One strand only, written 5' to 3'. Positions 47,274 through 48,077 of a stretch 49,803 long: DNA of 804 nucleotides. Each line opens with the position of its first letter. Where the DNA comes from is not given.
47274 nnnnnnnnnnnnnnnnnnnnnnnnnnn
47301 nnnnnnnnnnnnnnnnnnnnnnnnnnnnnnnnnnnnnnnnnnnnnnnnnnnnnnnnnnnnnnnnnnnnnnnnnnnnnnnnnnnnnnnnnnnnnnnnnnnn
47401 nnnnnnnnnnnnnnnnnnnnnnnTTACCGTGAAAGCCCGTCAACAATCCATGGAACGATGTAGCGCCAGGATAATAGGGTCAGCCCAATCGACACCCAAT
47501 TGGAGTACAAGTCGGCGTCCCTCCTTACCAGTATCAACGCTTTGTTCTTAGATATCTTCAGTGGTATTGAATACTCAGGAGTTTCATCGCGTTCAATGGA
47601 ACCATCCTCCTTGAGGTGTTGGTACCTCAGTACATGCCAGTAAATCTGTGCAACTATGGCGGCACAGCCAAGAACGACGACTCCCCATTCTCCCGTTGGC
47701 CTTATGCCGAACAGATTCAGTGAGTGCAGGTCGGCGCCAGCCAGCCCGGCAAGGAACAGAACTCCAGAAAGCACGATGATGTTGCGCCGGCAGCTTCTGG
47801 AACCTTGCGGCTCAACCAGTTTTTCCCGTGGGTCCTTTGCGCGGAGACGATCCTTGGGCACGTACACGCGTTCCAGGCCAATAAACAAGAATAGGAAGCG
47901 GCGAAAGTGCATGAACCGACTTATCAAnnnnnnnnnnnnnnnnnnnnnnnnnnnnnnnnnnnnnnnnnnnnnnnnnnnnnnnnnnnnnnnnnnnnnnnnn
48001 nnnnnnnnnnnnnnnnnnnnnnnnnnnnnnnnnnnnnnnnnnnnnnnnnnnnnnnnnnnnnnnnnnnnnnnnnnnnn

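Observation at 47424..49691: OLD/PARIS-like ATPase-TOPRIM fusion paired with a small 3-TM protein next to the tRNA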

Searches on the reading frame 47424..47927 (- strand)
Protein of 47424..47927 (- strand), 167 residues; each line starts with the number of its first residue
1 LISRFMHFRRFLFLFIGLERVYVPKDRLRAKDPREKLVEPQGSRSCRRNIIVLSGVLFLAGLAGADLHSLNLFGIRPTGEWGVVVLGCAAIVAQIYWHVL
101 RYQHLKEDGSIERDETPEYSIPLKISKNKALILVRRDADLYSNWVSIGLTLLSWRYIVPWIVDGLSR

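Call 3: search_protein_families(library=pfam, proteins=[window:47424-47927:-], max_evalue=0.1)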
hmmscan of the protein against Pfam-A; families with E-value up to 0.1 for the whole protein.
window:47424-47927:- (167 aa): 0 families

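Call 4: search_protein_families(library=padloc, proteins=[window:47424-47927:-], max_evalue=0.1)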
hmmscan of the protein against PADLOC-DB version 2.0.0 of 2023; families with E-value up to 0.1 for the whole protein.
window:47424-47927:- (167 aa): 0 families

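Call 7: find_homologous_proteins(query=window:47424-47927:-, max_evalue=0.01)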
Query window:47424-47927:- (167 aa): 51 proteins with E <= 0.01 among 217 candidates.
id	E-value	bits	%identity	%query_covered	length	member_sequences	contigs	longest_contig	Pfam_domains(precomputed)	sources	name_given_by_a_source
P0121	4.1e-91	321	99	87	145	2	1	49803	-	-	-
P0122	1.4e-84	300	82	96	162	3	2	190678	-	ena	-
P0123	1.4e-82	293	80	96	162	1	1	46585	-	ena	-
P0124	1.6e-81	290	80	97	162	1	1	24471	-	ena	-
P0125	1.6e-80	287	82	89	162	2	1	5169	-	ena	-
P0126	1.6e-78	280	79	96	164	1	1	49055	-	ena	-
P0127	8.0e-78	278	77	97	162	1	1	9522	-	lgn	-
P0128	1.7e-77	277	80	97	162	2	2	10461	-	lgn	-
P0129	4.9e-76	272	76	95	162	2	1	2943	-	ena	-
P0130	5.6e-75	269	75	95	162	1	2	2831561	-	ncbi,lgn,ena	-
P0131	1.1e-74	268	73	96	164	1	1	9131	-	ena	-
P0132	3.3e-69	250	73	95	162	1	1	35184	-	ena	-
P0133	1.0e-68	248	71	96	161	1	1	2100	-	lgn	-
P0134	1.3e-65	238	70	95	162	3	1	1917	-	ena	-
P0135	2.3e-65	237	78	82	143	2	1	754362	-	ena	-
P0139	1.3e-60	222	65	95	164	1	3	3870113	-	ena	-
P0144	3.6e-59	217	66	95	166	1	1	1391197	-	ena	-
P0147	2.1e-58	215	63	97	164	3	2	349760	-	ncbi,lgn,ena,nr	ncbi:MAG: hypothetical protein F4133_12625 [Gammaproteobacteria bacterium]|nr:hypothetical protein [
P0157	1.9e-50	189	56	95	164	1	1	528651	-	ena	-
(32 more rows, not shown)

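Call 8: find_encoding_contigs(protein=P0122, flank=6000, max_places=3)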
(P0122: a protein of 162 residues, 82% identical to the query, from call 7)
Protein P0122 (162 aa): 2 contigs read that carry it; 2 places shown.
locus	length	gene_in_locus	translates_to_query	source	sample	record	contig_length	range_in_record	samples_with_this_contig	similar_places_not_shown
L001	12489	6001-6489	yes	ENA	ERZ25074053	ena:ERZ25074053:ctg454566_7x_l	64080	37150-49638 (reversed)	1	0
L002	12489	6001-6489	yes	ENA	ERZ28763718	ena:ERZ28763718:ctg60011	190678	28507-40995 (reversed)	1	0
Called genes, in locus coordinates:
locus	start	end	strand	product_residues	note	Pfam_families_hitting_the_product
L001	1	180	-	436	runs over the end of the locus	PF05195:AMP_N, PF00557:Peptidase_M24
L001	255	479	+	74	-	-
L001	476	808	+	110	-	PF05164:ZapA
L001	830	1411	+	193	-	PF01812:5-FTHF_cyc-lig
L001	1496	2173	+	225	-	PF06026:Rib_5-P_isom_A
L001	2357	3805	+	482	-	PF00171:Aldedh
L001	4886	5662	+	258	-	PF18734:HEPN_AbiU2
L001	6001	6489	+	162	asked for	-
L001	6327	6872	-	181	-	-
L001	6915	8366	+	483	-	-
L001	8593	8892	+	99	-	-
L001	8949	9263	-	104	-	-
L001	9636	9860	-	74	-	-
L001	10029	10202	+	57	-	-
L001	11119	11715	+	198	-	-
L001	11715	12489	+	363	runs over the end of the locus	PF00082:Peptidase_S8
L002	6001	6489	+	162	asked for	-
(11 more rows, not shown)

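Call 9: find_encoding_contigs(protein=P0130, flank=6000, max_places=3)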
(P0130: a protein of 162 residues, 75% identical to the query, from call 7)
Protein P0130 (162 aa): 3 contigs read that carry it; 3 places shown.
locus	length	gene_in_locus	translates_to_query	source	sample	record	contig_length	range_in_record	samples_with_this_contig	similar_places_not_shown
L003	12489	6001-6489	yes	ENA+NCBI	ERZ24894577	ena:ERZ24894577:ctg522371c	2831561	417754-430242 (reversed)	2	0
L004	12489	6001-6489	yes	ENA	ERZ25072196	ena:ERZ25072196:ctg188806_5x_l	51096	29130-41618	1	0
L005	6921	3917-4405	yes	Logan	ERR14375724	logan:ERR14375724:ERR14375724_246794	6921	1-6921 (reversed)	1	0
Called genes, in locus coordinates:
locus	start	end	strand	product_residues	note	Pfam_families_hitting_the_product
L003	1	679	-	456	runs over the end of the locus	PF01420:Methylase_S (weak)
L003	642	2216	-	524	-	PF12161:HsdM_N, PF02384:N6_Mtase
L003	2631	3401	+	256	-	PF18734:HEPN_AbiU2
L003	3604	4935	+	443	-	PF13175:AAA_15, PF13476:AAA_23 (faint), PF13304:AAA_21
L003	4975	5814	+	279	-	PF14491:DUF4435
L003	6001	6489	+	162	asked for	-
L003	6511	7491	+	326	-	PF13560:HTH_31 (weak)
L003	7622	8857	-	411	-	PF18928:DUF5677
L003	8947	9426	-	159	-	PF07883:Cupin_2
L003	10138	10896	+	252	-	-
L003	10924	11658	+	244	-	-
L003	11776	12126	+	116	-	PF13560:HTH_31 (weak), PF00356:LacI (weak), PF09722:Xre_MbcA_ParS_C (weak)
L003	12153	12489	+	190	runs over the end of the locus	PF08808:RES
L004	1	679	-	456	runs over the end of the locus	PF01420:Methylase_S (weak)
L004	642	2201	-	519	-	PF12161:HsdM_N, PF02384:N6_Mtase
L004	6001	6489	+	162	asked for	-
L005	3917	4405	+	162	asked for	-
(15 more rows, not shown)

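Call 10: find_encoding_contigs(protein=P0147, flank=6000, max_places=3)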
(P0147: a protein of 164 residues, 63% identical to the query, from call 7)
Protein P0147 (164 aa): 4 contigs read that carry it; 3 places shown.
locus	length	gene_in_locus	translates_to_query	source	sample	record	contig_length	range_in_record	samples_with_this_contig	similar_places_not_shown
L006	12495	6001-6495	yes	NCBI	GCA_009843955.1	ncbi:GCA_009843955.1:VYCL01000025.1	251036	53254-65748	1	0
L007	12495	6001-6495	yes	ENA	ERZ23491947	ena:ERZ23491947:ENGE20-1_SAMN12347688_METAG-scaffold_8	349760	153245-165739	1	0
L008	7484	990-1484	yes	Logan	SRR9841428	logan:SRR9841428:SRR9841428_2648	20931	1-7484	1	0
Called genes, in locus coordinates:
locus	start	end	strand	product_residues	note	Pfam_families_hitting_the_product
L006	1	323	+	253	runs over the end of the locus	PF00106:adh_short, PF08659:KR, PF13561:adh_short_C2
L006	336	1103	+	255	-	PF03372:Exo_endo_phos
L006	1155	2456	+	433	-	PF07690:MFS_1, PF13000:Acatn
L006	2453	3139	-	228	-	PF02390:Methyltransf_4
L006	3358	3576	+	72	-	-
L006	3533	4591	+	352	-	PF00730:HhH-GPD, PF14815:NUDIX_4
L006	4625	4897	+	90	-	PF04362:Iron_traffic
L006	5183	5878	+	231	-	PF13643:DUF4145 (weak)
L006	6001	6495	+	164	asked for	-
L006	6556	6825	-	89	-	PF20605:Antitox_RHH (weak)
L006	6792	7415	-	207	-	PF01656:CbiA, PF02374:ArsA_ATPase (faint), PF10609:ParA (weak), PF13614:AAA_31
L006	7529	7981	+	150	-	-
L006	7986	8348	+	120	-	-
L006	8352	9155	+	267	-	PF00899:ThiF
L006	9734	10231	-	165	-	-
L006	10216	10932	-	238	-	-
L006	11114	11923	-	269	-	-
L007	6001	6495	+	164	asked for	-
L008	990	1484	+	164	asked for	-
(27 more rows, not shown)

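Call 18: find_related_loci(query=A1, collection=genome_contigs, flank=8000)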
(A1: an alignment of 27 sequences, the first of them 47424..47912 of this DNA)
Query A1 (162 aa) in genome_contigs; peptide patterns used: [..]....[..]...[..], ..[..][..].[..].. (x = any residue, [..] = any of these).
50 stretches matched a pattern; 8 encode a relative of the query (tblastn E <= 1e-3); 7 distinct loci.
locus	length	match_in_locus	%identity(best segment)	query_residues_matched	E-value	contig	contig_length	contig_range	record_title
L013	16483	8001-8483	61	1-159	9e-63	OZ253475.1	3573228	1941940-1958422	MAG: Candidatus Foliamicus sp. isolate 7574a00a-928a-48d9-85f6-2cf36d55d6c7 genome assembly, chromosome: 1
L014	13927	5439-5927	60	1-161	1e-61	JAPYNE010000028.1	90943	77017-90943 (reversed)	MAG: Gammaproteobacteria bacterium isolate r_cahl1 Seq28, whole genome shotgun sequence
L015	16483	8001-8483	62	1-159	1e-61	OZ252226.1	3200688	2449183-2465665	MAG: Candidatus Foliamicus sp. isolate d29f3963-6957-41e9-9ff2-16a1be17ee2c genome assembly, chromosome: 1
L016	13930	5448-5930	60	1-159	6e-60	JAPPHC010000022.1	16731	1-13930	MAG: Gammaproteobacteria bacterium isolate RHO1_bin_71 NODE_5131_length_16731_cov_166.710542, whole genome shotgun seque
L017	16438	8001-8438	57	15-158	9e-49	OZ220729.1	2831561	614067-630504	MAG: Gammaproteobacteria bacterium isolate 3a360650-b487-4473-8a34-f610b0208760 genome assembly, chromosome: 1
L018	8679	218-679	51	4-156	3e-46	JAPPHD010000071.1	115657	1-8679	MAG: Gammaproteobacteria bacterium isolate RHO1_bin_72 NODE_344_length_115657_cov_10.739771, whole genome shotgun sequen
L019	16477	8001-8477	75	1-159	4e-80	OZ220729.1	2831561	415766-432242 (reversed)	MAG: Gammaproteobacteria bacterium isolate 3a360650-b487-4473-8a34-f610b0208760 genome assembly, chromosome: 1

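Call 19: find_related_loci(query=A1, collection=metagenome_contigs, flank=8000)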
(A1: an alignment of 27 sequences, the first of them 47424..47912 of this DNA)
Query A1 (162 aa) in metagenome_contigs; peptide patterns used: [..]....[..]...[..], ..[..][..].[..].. (x = any residue, [..] = any of these).
58 stretches matched a pattern, but none encodes a relative of the query by tblastn (E <= 1e-3).

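Call 22: search_protein_families(library=pfam, proteins=[L013:5108-7876:+, L017:4947-7817:+, L016:4436-5251:+, L015:7340-7738:+, L014:4652-4963:+, L014:3417-4511:+, L006:5183-5878:+, L001:4886-5662:+, L013:2817-3803:+], max_evalue=0.01)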
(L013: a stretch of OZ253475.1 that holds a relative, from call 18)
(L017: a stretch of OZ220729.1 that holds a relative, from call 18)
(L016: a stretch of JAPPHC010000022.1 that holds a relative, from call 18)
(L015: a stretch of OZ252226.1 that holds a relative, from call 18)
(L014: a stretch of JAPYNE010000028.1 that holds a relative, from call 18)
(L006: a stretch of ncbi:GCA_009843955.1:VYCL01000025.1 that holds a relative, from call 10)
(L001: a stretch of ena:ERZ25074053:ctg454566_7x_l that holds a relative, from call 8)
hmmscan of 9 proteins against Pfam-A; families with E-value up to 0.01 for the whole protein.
L013:5108-7876:+ (922 aa): 4 families
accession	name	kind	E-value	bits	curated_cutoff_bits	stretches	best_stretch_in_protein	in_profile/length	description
PF02384.22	N6_Mtase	-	1.7e-07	31.3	20.4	1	301-410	20-100/311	N-6 DNA Methylase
PF07669.17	Eco57I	-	0.00056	20.5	25.3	1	390-568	3-149/171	Eco57I restriction-modification methylase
PF20473.4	MmeI_Mtase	-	0.0014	18.3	27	1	339-414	16-89/259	MmeI, DNA-methyltransferase domain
PF01170.24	UPF0020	-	0.0042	17.2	22.3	0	345-403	31-92/197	RMKL-like, methyltransferase domain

L017:4947-7817:+ (956 aa): 3 families
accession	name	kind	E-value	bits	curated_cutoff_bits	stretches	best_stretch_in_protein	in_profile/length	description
PF00574.28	CLP_protease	-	0.00068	20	20.2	1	19-105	15-98/182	Clp protease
PF10412.15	TrwB_AAD_bind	-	0.0011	18.4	20.5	0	820-897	248-314/387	Type IV secretion-system coupling protein DNA-binding domain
PF00270.35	DEAD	-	0.0017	18.6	26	1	300-349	15-56/167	DEAD/DEAH box helicase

L016:4436-5251:+ (271 aa): 1 family
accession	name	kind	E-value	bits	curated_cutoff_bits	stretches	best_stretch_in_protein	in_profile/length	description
PF02668.22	TauD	-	2.9e-59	201.6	27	1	9-263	9-266/267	Taurine catabolism dioxygenase TauD, TfdA family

L015:7340-7738:+ (132 aa): 0 families

L014:4652-4963:+ (103 aa): 1 family
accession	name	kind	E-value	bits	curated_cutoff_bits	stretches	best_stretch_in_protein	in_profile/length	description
PF01090.25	Ribosomal_S19e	-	0.0098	16.1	29.4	0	24-70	85-131/137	Ribosomal protein S19e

L014:3417-4511:+ (364 aa): 1 family
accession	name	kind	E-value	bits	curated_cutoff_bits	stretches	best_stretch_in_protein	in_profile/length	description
PF00145.23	DNA_methylase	-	1.4e-48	166.4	22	1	5-347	3-322/324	C-5 cytosine-specific DNA methylase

L006:5183-5878:+ (231 aa): 1 family
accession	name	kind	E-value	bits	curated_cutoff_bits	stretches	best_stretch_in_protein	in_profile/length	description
PF13643.11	DUF4145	-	3.5e-06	27.4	23.1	1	109-202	2-86/88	Domain of unknown function (DUF4145)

L001:4886-5662:+ (258 aa): 1 family
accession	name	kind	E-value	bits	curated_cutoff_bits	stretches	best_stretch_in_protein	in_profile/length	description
PF18734.6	HEPN_AbiU2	-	1.1e-17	64.6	26.8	1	36-176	20-172/193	AbiU2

L013:2817-3803:+ (328 aa): 1 family
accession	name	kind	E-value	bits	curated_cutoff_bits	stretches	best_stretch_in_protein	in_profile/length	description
PF10987.13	DUF2806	-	1.6e-17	64.6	24.5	1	125-198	26-99/221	Protein of unknown function (DUF2806)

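Call 23: search_protein_families(library=padloc, proteins=[L013:5108-7876:+, L017:4947-7817:+, L016:4436-5251:+, L015:7340-7738:+, L014:4652-4963:+, L014:3417-4511:+, L006:5183-5878:+, L001:4886-5662:+, L013:2817-3803:+], max_evalue=0.001)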
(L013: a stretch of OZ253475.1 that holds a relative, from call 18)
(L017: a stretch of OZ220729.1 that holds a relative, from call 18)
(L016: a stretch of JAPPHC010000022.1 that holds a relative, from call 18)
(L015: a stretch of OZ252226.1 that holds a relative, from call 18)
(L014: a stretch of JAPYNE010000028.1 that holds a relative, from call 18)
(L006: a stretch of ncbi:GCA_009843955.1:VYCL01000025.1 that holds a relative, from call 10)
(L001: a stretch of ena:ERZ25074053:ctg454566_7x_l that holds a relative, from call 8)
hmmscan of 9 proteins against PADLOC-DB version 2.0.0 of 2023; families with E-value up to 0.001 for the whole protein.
L013:5108-7876:+ (922 aa): 18 families
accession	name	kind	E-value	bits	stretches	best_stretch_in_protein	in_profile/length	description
PDLC02525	PglX|PglXI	-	8e-10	36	1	343-413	284-351/607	PglX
PDLC03600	REase_MTase_IIG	-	1.3e-08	31.3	1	343-413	301-368/1205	Type IIG restriction enzyme-methyltransferase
PDLC02521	PglX|PglXI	-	4.7e-08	29.4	1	340-413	305-375/1174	PglX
PDLC03630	REase_MTase_IIG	-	1.1e-07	28.1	1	307-403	371-462/1100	Type IIG restriction enzyme-methyltransferase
PDLC04134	mad2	-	3.9e-07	27.2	1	262-488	222-368/492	mads_2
PDLC03021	MTase_I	-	3.8e-06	24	1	345-409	187-247/491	Type I methyltransferase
PDLC02643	DrmMI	-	1.3e-05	21.2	1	337-370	595-628/1347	DrmMI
PDLC02522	PglX|PglXI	-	1.5e-05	20.9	1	343-412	423-489/1218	PglX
PDLC03035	MTase_I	-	6.4e-05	19.7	0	464-494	261-291/653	Type I methyltransferase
PDLC03335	MTase_II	-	0.00013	18.8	0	345-407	105-158/607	Type II methyltransferase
PDLC02528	PglX|PglXI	-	0.00013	17.8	0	339-413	287-359/1125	PglX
PDLC02518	PglX|PglXI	-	0.00034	16.4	1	339-411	304-374/1412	PglX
PDLC03348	MTase_II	-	0.0004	17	0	334-412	240-314/727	Type II methyltransferase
PDLC02639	DrmMI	-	0.00046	16.6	1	291-403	235-356/803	DrmMI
PDLC02641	DrmMI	-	0.00076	15.4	0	344-411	304-368/1161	DrmMI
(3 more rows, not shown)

L017:4947-7817:+ (956 aa): 1 family
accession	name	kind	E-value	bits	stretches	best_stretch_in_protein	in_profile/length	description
PDLC04140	mad8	-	0.00025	18.7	0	300-355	28-75/314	mads_8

L016:4436-5251:+ (271 aa): 0 families

L015:7340-7738:+ (132 aa): 0 families

L014:4652-4963:+ (103 aa): 0 families

L014:3417-4511:+ (364 aa): 58 families (the best 25 are shown)
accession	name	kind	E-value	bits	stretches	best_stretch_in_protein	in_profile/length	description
PDLC00033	DruM2|DruM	-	1.4e-86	289.1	1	3-351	22-364/368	DNA cytosine methylase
PDLC03378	MTase_II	-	6.5e-83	276.9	1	1-357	1-336/344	Type II methyltransferase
PDLC03234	MTase_II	-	5.6e-74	247.6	1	3-353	5-368/375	Type II methyltransferase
PDLC03326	MTase_II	-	2.4e-65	219.3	1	3-357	5-382/412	Type II methyltransferase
PDLC03237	MTase_II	-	1.8e-49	166.5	2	4-170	795-968/1036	Type II methyltransferase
PDLC00026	DruM2|DruM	-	9.2e-49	164.8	1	2-356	4-323/336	DNA cytosine methylase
PDLC02650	DrmMII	-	4.4e-47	159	2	1-126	7-138/435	DrmMII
PDLC03272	MTase_II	-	9.3e-46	154.7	1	3-358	75-397/407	Type II methyltransferase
PDLC03307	MTase_II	-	1.4e-40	137.7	2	4-128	2-118/382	Type II methyltransferase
PDLC02648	DrmMII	-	9.5e-39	131.5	2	3-173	22-228/468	DrmMII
PDLC00030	DruM2|DruM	-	4e-38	129.5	1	7-352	10-365/380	DNA cytosine methylase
PDLC02651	DrmMII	-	3.8e-37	126.1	1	1-339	1-345/371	DrmMII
PDLC03368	MTase_II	-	5.4e-36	122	1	69-344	165-422/427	Type II methyltransferase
PDLC00027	DruM2|DruM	-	5e-35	119.5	2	4-202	13-208/361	DNA cytosine methylase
PDLC03279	MTase_II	-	1e-34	117.8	2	4-178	4-180/587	Type II methyltransferase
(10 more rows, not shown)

L006:5183-5878:+ (231 aa): 1 family
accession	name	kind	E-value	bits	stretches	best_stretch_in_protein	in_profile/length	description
PDLC04109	PD-T7-4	-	1e-07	29.6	1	7-201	15-168/211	-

L001:4886-5662:+ (258 aa): 0 families

L013:2817-3803:+ (328 aa): 0 families

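Call 29: search_protein_families(library=ncbifam, proteins=[window:47424-47912:-], max_evalue=0.01)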
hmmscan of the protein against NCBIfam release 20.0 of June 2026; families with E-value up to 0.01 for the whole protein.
window:47424-47912:- (162 aa): 0 families

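Call 42: predict_structure(alignment_id=A1)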
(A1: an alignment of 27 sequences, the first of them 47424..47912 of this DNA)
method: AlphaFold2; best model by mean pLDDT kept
length: 162 residues; sequences in the alignment: 27
mean_pLDDT: 65.6   pTM: 0.56
mean pLDDT of the five models: 65.6, 62.3, 53.2, 52.0, 49.5
residues with pLDDT >= 90: 1; 70-90: 85; 50-70: 16; < 50: 60
segments of 3 or more residues with pLDDT < 50: 1-34, 104-111, 113-130
pLDDT, mean of each block of 10 residues (from residue 1): 45 38 34 55 85 86 80 86 89 77 46 43 44 67 87 87 76
secondary structure, 60 per line:
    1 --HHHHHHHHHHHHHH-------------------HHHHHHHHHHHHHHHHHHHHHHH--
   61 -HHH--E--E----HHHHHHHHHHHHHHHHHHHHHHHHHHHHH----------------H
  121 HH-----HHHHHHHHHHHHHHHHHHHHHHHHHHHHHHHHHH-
elements in order: H3-16 H36-58 H75-103 H128-161

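Call 45: search_protein_representatives(alignment_id=A1)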
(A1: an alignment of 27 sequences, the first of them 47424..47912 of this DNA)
Query: 27 sequences, 166 profile positions. Proteins with E-value up to 0.001 (for the whole library): 84; up to 1e-10: 72; up to 1e-30: 36. The best 84 are listed.
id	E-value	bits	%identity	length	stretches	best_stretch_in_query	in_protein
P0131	8.3e-86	301.8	-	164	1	1-164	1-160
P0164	2.8e-67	241.5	-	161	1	1-152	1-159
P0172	5.6e-52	191.8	-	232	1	2-162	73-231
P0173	2.2e-50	186.6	-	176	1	2-164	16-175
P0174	9.5e-50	184.5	-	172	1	1-164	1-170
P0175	3.5e-48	179.4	-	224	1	2-163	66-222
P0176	7.5e-48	178.3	-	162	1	3-160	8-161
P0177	5.3e-45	169.1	-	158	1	1-159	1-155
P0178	8.0e-45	168.5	-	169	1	3-162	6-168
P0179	8.8e-45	168.4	-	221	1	2-162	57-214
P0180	1.1e-43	164.9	-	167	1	2-160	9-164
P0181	1.2e-43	164.6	-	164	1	1-162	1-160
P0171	2.8e-43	163.5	-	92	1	1-92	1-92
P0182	2.8e-43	163.5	-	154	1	5-161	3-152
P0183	2.1e-42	160.7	-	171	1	2-160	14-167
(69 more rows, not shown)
